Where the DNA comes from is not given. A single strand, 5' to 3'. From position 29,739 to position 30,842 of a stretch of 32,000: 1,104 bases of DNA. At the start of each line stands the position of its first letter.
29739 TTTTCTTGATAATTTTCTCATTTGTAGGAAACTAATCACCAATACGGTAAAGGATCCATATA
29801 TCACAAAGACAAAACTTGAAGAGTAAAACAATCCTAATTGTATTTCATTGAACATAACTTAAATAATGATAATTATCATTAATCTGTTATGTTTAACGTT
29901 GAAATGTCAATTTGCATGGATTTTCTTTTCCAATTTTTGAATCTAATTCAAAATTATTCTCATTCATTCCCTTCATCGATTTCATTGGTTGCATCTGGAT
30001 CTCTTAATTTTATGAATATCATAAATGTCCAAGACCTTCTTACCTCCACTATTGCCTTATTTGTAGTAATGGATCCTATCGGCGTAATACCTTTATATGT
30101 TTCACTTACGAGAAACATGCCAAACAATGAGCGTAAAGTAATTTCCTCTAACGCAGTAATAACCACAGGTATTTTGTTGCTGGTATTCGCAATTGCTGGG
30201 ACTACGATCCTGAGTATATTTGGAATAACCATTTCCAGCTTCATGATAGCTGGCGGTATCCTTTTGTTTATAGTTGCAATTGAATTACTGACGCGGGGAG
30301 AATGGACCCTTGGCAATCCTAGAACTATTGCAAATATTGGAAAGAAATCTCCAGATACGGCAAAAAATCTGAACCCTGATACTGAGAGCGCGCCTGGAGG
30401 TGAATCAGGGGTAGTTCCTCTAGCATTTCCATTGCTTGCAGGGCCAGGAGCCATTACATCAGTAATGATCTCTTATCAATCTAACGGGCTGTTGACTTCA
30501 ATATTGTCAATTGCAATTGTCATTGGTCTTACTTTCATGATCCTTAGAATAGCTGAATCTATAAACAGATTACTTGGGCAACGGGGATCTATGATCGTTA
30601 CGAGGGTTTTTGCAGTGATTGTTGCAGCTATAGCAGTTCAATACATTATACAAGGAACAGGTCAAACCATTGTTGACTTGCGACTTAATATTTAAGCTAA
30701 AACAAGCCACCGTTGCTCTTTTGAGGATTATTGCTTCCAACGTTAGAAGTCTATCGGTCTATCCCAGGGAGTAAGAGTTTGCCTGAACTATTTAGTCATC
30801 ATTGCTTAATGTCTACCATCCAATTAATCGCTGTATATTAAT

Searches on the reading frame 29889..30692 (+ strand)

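Call 37: search_protein_families(library=pfam, proteins=[window:29889-30692:+], max_evalue=0.001)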
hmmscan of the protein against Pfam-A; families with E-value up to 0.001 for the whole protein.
window:29889-30692:+ (268 aa): 1 family
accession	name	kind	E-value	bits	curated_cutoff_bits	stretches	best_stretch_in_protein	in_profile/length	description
PF01914.23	MarC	-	3.5e-45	154.4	23.9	1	50-257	4-199/203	MarC family integral membrane protein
